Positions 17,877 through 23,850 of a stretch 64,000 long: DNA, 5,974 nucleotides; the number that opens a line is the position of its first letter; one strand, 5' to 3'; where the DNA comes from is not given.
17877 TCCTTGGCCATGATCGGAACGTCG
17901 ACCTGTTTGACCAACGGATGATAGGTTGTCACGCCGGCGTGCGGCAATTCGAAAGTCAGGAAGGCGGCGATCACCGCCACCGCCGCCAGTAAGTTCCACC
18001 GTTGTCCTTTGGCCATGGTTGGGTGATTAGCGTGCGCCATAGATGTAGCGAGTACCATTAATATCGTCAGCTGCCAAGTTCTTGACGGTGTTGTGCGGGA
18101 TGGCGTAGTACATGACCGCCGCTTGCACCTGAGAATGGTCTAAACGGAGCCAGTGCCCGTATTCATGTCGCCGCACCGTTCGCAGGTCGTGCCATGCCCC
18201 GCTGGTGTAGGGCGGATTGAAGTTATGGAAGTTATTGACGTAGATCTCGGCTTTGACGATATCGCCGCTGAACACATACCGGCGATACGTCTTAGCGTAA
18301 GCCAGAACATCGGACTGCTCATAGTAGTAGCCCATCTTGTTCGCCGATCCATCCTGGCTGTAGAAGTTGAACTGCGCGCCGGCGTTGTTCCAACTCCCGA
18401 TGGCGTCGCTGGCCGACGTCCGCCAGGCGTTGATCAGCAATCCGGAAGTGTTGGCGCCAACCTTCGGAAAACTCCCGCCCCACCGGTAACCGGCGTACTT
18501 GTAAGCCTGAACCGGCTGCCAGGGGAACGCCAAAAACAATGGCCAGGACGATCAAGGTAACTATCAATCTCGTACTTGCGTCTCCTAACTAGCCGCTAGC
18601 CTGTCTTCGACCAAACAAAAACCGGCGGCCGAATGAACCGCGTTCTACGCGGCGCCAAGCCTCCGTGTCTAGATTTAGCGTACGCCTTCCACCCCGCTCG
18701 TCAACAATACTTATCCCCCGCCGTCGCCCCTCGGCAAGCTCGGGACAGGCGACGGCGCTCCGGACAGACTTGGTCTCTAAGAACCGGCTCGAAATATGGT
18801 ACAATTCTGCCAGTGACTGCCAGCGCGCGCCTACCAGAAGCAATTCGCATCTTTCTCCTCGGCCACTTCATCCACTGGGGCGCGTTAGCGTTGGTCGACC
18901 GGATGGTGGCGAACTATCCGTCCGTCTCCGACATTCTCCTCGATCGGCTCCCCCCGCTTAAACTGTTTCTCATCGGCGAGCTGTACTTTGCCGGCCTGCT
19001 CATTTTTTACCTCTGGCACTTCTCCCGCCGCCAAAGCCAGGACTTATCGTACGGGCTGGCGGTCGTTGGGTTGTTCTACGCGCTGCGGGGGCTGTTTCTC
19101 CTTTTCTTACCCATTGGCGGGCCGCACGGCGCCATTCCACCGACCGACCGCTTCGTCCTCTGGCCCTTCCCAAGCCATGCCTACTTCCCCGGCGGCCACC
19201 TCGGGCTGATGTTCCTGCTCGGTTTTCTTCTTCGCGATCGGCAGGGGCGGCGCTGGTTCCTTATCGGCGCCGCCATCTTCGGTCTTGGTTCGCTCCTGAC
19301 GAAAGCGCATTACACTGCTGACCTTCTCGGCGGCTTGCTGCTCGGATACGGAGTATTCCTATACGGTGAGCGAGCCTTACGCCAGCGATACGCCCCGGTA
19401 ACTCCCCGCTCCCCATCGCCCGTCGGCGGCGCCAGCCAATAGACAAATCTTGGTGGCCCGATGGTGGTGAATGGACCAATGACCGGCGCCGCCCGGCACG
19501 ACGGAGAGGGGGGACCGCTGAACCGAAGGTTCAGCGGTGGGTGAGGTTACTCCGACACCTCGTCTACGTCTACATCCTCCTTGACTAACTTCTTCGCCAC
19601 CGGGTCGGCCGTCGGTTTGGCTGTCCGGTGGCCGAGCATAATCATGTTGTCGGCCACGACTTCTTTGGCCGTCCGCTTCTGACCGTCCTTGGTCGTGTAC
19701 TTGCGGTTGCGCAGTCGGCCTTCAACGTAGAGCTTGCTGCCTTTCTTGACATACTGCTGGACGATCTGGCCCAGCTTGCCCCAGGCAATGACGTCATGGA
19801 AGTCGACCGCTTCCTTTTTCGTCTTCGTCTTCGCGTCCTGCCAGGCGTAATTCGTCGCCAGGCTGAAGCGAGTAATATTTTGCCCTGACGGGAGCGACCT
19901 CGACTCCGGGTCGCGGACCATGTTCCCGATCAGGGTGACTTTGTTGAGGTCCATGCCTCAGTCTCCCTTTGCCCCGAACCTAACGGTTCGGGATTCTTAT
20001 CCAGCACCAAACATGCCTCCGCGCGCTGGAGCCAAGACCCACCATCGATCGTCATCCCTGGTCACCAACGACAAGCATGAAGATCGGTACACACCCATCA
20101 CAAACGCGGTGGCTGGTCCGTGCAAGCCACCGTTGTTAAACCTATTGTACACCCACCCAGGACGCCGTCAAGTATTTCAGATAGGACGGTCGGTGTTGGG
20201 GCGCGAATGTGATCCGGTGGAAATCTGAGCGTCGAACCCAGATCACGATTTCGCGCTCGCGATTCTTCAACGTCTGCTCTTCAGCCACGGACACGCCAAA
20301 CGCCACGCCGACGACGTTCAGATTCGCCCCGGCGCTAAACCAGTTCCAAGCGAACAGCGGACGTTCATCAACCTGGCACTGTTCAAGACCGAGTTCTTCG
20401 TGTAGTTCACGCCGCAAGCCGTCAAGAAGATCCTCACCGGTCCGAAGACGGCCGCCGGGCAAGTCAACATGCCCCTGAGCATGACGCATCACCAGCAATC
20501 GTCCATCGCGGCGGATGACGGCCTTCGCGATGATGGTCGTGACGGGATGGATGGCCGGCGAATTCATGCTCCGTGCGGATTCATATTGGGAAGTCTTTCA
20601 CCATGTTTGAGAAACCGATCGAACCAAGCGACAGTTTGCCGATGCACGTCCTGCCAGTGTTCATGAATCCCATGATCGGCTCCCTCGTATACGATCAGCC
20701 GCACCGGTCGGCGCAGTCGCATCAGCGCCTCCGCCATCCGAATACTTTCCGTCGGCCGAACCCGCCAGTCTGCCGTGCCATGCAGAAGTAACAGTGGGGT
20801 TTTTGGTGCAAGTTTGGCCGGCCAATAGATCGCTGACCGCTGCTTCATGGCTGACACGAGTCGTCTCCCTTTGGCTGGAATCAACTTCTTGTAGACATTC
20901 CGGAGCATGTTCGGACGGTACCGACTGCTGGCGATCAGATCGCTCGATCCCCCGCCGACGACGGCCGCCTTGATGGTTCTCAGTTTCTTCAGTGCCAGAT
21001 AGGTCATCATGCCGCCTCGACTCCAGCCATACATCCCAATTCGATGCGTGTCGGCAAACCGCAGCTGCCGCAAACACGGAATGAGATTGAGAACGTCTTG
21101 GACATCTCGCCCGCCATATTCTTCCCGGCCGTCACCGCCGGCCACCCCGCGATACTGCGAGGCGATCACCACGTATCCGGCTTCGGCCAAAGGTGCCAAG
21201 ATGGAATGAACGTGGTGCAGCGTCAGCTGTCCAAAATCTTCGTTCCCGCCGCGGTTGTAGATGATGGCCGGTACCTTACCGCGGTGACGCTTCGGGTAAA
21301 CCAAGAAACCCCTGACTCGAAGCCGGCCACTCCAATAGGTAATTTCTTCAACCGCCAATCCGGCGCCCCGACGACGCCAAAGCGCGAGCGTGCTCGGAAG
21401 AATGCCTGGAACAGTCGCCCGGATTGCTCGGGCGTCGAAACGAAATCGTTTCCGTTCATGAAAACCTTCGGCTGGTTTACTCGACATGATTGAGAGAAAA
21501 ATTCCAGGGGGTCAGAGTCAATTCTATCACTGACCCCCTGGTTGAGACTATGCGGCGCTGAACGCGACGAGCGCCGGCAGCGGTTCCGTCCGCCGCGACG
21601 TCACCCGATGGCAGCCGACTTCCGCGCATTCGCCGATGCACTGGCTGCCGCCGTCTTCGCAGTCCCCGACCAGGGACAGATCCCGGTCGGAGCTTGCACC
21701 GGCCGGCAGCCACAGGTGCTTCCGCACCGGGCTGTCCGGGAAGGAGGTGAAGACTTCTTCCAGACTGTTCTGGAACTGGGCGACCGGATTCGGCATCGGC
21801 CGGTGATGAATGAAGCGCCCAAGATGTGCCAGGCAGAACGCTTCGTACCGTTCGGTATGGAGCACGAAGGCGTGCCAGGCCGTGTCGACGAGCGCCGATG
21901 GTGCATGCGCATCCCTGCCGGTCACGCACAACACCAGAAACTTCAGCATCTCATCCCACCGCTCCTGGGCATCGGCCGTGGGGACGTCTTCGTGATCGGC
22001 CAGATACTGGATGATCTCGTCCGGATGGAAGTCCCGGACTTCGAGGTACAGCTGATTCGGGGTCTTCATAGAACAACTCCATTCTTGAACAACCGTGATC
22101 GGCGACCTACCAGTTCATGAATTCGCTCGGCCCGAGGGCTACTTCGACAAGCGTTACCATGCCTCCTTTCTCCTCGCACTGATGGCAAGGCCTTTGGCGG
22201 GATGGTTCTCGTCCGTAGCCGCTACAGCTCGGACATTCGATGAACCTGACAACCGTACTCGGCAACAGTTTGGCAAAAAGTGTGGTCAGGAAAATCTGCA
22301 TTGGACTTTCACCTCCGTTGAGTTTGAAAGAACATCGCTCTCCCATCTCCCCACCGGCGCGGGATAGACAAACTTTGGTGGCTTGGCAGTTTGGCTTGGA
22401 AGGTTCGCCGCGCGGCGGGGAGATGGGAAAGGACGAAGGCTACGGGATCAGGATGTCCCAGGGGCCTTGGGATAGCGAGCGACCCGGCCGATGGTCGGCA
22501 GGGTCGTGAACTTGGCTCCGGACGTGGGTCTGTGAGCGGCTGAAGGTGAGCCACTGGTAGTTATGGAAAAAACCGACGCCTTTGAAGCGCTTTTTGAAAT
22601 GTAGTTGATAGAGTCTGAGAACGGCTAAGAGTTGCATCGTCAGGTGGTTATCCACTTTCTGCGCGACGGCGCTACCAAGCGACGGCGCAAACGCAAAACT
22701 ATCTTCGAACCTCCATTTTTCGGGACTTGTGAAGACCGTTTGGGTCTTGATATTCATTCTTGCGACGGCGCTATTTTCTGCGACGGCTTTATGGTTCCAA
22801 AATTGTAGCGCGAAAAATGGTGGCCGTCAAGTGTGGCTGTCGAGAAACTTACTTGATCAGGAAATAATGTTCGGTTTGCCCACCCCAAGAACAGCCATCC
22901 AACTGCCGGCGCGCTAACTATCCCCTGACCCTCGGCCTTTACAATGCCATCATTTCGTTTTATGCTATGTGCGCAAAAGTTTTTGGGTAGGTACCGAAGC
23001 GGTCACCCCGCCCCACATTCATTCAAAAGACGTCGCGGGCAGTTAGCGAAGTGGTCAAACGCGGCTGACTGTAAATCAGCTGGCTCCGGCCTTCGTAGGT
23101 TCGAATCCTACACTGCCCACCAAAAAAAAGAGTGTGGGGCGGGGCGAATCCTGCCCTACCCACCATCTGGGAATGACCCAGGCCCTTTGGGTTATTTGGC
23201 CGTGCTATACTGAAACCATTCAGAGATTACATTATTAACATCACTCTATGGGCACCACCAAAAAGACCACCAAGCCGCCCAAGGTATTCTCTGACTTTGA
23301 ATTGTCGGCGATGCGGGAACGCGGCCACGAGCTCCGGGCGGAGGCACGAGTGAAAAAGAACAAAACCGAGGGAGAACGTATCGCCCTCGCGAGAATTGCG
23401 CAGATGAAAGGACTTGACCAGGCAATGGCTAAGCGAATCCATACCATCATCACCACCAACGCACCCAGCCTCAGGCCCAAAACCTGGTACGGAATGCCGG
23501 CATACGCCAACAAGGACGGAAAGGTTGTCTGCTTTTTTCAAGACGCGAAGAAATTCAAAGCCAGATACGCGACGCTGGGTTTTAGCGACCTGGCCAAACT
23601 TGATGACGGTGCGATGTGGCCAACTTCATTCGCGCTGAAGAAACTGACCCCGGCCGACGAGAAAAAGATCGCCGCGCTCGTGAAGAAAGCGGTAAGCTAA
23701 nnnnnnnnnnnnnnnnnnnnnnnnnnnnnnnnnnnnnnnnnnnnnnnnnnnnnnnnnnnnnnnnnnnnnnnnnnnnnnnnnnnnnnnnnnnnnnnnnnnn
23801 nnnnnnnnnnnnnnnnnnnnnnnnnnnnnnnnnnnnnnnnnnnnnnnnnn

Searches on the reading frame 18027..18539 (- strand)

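Call 6: search_protein_families(library=pfam, proteins=[window:18027-18539:-], max_evalue=0.01)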
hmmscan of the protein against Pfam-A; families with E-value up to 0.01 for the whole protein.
window:18027-18539:- (170 aa): 1 family
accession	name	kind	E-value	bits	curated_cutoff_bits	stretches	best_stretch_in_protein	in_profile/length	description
PF00413.30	Peptidase_M10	-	4.6e-11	43.3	24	1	92-168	81-159/159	Matrixin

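Call 87: search_protein_families(library=ncbifam, proteins=[window:18027-18539:-], max_evalue=0.01)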
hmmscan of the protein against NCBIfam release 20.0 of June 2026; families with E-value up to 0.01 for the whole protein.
window:18027-18539:- (170 aa): 1 family
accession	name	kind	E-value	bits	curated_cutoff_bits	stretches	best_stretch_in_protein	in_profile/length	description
NF041905.1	MXAN_2677_2678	equivalog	0.0013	17.8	250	1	115-153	180-218/283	myxosortase-dependent metalloprotease, MXAN_2677/MXAN_2678 family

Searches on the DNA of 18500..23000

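Call 113: search_rna_families(source=window, start=18500, end=23000, threshold=evalue, max_evalue=1)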
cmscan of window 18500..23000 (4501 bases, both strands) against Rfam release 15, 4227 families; matches with E-value up to 1: 1.
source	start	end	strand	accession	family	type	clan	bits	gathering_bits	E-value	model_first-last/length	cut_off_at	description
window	19960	20001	+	RF02278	Betaproteobacteria_toxic_sRNA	Gene; sRNA;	-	20.9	50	0.65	1-64/64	no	Betaproteobacteria toxic small RNA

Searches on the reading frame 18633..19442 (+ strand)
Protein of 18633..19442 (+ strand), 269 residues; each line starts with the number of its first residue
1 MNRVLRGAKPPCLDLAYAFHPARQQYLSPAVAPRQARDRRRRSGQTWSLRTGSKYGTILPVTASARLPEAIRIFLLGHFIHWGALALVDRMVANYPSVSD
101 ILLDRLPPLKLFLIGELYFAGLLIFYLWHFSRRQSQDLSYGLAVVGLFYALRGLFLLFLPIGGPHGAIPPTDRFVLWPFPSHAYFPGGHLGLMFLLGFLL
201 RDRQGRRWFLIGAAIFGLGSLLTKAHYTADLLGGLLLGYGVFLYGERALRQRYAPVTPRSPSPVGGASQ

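Call 66: search_protein_families(library=pfam, proteins=[window:18633-19442:+], max_evalue=0.001)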
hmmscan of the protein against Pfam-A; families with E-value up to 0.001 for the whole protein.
window:18633-19442:+ (269 aa): 1 family
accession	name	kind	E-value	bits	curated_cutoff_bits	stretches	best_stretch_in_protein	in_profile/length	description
PF01569.27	PAP2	-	0.00029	21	27.2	1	182-243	48-119/130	PAP2 superfamily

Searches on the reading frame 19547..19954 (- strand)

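Call 67: search_protein_families(library=pfam, proteins=[window:19547-19954:-], max_evalue=0.001)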
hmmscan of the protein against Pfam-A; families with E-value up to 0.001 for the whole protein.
window:19547-19954:- (135 aa): 1 family
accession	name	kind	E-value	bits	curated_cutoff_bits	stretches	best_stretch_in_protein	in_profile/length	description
PF00436.31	SSB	-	2.1e-35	121.3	26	1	3-107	1-104/104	Single-strand binding protein family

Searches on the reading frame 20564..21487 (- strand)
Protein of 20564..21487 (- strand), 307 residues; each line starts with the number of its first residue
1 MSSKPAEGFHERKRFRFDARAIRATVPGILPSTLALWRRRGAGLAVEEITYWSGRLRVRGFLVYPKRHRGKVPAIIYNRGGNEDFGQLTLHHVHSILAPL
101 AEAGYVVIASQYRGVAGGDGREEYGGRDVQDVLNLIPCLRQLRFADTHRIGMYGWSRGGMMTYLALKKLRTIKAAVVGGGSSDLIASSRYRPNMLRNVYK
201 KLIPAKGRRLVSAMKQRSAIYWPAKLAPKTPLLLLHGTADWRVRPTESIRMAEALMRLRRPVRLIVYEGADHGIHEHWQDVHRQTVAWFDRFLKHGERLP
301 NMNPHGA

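Call 67: search_protein_families(library=pfam, proteins=[window:20564-21487:-], max_evalue=0.001)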
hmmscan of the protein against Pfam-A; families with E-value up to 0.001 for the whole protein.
window:20564-21487:- (307 aa): 9 families
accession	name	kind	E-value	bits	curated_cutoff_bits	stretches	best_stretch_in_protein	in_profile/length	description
PF00326.27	Peptidase_S9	-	5.8e-28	98.3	22.6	1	94-294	4-211/213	Prolyl oligopeptidase family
PF02129.25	Peptidase_S15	-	5.2e-13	49.7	23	1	62-192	9-139/262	X-Pro dipeptidyl-peptidase (S15 family)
PF01738.24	DLH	-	1.6e-09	38.1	21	0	59-177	2-126/217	Dienelactone hydrolase family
PF20434.5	BD-FAE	-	8e-08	32.5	26.8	1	64-255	5-215/215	BD-FAE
PF12146.15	Hydrolase_4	-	1.1e-07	31.9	27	1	227-275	189-235/239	Serine aminopeptidase, S33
PF00561.26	Abhydrolase_1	-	5e-07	30.1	25.8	0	74-218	2-147/245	alpha/beta hydrolase fold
PF05448.18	AXE1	-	2.3e-05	23.8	21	0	120-173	147-201/321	Acetyl xylan esterase (AXE1)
PF08840.17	BAAT_C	-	0.00067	20.2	20.9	0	143-275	17-161/210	BAAT / Acyl-CoA thioester hydrolase C terminal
PF03583.20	LIP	-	0.0008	19.3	23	0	96-165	18-88/286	Secretory lipase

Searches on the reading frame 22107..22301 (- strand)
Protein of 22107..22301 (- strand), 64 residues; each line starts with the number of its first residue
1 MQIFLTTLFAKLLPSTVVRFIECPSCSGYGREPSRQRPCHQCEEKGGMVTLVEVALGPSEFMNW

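Call 80: search_protein_families(library=pfam, proteins=[window:22107-22301:-], max_evalue=0.01)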
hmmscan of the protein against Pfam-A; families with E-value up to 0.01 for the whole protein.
window:22107-22301:- (64 aa): 2 families
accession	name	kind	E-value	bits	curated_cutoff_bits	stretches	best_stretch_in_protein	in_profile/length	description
PF00684.25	DnaJ_CXXCXGXG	-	0.00095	19.8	32.7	1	23-52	1-31/65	DnaJ central domain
PF23733.2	GRXCR1-2_C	-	0.0059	17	26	0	18-46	7-39/47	GRXCR1/2, C-terminal domain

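Call 87: search_protein_families(library=ncbifam, proteins=[window:22107-22301:-], max_evalue=0.01)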
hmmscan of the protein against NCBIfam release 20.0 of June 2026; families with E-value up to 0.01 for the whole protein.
window:22107-22301:- (64 aa): 3 families
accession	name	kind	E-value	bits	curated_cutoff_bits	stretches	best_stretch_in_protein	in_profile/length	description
NF058604.1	RtpA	equivalog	1.7e-05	24.8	65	1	22-50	11-37/50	anti-TRAP protein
TIGR02642.1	phage_xxxx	hypoth_equivalog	0.00042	20.1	101.4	1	22-53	183-214/267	TIGR02642 family protein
TIGR02349.1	DnaJ_bact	equivalog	0.0036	16.7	377.2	1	18-50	141-174/354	molecular chaperone DnaJ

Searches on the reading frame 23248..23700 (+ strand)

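Call 67: search_protein_families(library=pfam, proteins=[window:23248-23700:+], max_evalue=0.001)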
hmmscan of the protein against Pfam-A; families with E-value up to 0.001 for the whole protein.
window:23248-23700:+ (150 aa): 1 family
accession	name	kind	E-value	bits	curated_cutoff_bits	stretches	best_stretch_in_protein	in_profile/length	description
PF08818.16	DUF1801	-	1.8e-06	28.7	27.2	1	58-149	2-85/85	Domain of unknown function (DU1801)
